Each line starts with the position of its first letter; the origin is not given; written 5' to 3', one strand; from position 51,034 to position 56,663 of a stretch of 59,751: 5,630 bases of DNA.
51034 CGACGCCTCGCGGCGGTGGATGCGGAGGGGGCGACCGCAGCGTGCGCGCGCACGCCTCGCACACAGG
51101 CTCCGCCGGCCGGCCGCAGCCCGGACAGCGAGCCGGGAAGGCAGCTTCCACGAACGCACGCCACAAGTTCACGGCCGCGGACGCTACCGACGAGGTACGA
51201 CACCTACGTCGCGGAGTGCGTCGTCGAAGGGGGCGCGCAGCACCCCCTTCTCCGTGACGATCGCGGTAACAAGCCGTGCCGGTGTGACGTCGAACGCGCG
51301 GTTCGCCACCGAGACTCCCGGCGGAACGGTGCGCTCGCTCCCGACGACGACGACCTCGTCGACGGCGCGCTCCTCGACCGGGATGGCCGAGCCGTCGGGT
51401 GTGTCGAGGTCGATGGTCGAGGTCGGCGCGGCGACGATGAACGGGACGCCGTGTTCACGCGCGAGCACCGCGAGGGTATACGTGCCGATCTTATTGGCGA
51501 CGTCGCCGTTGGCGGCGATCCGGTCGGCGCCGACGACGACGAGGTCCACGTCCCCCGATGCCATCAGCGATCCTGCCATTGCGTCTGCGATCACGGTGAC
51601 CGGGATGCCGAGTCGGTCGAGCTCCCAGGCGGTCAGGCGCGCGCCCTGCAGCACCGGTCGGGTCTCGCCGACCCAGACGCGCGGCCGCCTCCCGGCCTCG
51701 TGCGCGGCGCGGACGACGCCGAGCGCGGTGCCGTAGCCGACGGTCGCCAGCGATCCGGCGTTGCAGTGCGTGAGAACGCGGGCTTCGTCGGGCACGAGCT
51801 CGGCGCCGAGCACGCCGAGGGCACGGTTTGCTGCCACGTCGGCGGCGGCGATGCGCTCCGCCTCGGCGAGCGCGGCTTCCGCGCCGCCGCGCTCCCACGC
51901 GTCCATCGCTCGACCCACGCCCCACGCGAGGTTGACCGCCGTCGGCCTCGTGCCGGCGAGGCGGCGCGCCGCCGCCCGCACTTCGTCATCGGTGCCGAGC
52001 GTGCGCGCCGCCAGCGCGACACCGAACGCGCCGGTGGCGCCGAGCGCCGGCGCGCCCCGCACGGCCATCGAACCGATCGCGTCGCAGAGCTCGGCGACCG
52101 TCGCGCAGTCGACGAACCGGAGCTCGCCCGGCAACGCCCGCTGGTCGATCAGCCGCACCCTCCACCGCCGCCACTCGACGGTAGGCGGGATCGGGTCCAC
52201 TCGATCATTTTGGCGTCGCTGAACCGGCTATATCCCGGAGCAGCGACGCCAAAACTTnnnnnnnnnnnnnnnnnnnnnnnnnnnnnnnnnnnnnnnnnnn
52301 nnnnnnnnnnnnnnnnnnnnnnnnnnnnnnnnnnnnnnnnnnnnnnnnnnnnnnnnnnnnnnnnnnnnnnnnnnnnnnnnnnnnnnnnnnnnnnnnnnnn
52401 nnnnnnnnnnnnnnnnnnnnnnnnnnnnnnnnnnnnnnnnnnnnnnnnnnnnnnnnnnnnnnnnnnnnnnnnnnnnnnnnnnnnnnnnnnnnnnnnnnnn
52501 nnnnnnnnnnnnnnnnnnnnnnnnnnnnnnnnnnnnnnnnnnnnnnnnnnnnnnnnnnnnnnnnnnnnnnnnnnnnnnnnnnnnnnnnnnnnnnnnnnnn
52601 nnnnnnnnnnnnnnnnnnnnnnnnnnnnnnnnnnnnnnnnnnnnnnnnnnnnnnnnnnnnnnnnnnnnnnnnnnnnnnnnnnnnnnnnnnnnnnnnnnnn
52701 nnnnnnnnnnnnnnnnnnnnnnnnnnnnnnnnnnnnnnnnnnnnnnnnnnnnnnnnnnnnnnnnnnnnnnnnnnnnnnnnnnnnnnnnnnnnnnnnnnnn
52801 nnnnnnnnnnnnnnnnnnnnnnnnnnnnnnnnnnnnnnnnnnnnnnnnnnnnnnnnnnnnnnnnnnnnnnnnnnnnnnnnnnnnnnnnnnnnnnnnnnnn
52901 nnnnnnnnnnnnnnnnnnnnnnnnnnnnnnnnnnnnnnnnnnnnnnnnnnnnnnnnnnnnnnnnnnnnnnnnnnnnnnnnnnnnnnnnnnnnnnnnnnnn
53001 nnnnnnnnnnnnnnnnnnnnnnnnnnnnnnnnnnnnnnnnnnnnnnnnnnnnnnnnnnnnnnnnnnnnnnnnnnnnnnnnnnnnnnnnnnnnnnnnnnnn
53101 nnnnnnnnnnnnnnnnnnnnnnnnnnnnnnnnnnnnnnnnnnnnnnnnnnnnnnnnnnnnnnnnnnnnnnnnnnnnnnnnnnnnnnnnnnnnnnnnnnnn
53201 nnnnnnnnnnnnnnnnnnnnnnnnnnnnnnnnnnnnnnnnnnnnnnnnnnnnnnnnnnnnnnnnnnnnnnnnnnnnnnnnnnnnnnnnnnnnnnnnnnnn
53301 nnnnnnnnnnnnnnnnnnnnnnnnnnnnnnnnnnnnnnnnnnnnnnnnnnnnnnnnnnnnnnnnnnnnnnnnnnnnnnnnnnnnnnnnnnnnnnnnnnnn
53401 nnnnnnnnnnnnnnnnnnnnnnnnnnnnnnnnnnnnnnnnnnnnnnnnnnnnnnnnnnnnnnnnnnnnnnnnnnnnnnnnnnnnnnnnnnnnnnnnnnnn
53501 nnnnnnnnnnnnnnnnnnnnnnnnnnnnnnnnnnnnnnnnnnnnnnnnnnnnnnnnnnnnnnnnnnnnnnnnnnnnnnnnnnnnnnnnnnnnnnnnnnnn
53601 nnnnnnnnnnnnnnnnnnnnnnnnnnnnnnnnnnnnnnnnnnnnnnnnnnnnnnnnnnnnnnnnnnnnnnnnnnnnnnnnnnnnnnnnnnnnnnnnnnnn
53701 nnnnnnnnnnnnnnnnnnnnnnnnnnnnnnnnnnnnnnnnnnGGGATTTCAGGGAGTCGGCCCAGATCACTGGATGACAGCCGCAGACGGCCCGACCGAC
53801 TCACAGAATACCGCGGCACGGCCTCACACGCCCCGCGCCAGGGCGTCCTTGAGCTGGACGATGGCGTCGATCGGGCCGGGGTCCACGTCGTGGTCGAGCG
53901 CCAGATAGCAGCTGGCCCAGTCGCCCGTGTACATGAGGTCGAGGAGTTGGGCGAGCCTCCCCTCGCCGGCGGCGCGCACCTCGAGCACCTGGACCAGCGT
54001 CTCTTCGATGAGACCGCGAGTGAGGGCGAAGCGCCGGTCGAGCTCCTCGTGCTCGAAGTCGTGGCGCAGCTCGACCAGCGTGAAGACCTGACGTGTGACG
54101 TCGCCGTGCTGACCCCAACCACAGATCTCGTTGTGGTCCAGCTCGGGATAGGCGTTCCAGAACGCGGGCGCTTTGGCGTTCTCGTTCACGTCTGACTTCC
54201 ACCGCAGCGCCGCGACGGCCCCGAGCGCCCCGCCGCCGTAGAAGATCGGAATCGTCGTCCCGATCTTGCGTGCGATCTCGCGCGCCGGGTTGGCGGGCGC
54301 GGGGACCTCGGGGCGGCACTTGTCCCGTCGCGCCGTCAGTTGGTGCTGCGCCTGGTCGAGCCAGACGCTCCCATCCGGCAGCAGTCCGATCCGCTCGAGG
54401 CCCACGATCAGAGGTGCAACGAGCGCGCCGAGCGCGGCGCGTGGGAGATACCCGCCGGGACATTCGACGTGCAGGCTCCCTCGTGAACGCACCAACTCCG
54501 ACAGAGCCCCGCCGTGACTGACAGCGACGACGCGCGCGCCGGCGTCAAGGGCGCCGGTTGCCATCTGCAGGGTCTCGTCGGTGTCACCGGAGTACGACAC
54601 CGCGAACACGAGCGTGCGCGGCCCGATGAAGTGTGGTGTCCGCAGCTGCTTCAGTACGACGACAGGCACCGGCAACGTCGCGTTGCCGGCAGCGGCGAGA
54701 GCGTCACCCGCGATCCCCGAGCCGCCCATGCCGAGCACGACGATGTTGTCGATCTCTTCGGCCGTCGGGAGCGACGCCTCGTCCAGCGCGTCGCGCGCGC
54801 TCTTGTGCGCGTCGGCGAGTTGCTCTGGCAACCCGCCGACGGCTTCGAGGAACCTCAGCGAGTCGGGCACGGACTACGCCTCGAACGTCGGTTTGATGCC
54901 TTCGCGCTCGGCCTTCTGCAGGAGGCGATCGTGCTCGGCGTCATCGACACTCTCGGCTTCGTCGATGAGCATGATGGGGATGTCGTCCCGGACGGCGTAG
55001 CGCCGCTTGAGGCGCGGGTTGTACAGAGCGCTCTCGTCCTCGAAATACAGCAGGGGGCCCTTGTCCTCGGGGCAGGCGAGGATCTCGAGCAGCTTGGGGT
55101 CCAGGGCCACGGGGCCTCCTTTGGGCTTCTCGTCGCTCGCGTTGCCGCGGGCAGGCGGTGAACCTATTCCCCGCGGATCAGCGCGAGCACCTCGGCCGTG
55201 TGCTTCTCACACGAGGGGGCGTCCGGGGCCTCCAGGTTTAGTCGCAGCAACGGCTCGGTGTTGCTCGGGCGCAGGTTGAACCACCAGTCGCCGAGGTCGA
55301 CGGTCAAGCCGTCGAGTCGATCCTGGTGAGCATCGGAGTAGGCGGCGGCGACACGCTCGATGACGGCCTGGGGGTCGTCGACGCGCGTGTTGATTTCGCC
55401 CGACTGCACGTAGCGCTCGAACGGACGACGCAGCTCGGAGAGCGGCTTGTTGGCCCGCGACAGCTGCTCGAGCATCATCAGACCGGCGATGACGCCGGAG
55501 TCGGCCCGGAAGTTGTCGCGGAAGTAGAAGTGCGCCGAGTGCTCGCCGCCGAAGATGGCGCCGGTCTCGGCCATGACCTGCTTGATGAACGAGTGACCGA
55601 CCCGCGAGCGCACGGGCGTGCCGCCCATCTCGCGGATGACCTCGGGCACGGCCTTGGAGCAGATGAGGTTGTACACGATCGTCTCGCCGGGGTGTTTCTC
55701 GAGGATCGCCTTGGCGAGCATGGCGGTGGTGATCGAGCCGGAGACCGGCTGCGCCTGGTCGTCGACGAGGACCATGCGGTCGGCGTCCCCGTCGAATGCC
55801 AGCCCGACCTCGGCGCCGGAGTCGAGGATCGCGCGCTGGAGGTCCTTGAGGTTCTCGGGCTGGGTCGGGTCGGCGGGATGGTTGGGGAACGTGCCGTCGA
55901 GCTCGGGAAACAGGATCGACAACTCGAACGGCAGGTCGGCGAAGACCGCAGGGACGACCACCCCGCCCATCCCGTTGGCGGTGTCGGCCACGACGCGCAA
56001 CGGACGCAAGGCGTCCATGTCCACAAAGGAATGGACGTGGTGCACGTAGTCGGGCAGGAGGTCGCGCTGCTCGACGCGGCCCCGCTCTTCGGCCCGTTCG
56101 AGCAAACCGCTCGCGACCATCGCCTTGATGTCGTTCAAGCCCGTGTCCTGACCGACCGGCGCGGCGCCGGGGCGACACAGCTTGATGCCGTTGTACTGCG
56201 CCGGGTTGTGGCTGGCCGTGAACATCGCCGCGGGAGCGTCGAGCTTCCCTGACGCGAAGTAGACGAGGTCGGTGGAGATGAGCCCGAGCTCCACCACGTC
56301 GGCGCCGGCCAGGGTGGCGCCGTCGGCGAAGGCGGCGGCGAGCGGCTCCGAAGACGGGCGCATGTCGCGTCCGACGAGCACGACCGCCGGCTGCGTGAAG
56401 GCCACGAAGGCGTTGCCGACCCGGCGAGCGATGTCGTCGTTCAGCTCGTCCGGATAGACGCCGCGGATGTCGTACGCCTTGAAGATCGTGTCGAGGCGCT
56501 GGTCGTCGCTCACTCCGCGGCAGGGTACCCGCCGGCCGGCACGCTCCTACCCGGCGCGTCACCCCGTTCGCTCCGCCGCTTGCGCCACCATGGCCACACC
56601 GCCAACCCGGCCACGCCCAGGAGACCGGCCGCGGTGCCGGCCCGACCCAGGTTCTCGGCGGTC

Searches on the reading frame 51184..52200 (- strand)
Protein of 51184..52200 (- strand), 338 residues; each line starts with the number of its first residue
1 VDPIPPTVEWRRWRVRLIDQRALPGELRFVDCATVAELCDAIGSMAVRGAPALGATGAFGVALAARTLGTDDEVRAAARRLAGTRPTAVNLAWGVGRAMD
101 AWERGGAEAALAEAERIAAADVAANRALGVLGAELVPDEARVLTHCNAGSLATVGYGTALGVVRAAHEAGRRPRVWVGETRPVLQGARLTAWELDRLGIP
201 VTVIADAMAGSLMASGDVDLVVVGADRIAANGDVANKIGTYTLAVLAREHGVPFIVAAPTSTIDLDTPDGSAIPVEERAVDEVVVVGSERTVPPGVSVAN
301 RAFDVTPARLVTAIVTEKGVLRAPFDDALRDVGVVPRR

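Call 23: search_protein_families(library=pfam, proteins=[window:51184-52200:-], max_evalue=0.001)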
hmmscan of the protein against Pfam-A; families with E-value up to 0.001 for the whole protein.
window:51184-52200:- (338 aa): 1 family
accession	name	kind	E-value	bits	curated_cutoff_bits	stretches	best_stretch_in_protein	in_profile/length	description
PF01008.23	IF-2B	-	4.4e-77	259.5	22.4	1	47-321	2-278/280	Initiation factor 2 subunit family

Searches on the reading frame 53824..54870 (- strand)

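Call 23: search_protein_families(library=pfam, proteins=[window:53824-54870:-], max_evalue=0.001)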
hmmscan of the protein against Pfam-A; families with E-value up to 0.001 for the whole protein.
window:53824-54870:- (348 aa): 2 families
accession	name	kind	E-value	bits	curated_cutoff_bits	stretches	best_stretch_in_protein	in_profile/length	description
PF10432.14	bact-PGI_C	-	2.2e-44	151.5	24.5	1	194-344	3-151/151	Bacterial phospho-glucose isomerase C-terminal SIS domain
PF01380.27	SIS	-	6.4e-05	23.2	25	1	41-119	6-88/131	SIS domain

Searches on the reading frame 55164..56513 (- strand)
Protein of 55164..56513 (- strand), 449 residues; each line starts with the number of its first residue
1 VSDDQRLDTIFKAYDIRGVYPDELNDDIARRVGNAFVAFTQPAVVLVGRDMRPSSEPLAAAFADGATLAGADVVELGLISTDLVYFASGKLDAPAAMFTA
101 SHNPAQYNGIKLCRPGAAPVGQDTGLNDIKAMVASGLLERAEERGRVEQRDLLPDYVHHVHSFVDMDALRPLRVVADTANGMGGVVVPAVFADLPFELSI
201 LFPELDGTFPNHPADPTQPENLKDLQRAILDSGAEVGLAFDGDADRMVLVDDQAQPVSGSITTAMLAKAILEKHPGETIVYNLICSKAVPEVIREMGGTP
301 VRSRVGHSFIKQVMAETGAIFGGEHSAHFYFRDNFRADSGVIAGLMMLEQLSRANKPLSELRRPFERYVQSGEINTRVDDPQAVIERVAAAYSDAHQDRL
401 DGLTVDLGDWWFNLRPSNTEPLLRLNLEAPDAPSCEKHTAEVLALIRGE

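Call 23: search_protein_families(library=pfam, proteins=[window:55164-56513:-], max_evalue=0.001)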
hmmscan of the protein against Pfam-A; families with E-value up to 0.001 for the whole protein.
window:55164-56513:- (449 aa): 4 families
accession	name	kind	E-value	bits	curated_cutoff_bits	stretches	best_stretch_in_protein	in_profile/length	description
PF02878.22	PGM_PMM_I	-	9.2e-31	106.8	22.5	1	9-134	2-132/138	Phosphoglucomutase/phosphomannomutase, alpha/beta/alpha domain I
PF02880.22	PGM_PMM_III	-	4.7e-27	94.8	20.7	1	260-368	3-115/115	Phosphoglucomutase/phosphomannomutase, alpha/beta/alpha domain III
PF02879.22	PGM_PMM_II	-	8.9e-22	78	29.3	1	155-252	2-101/103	Phosphoglucomutase/phosphomannomutase, alpha/beta/alpha domain II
PF00408.26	PGM_PMM_IV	-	2.1e-10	40.9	23.1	1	373-442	1-65/68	Phosphoglucomutase/phosphomannomutase, C-terminal domain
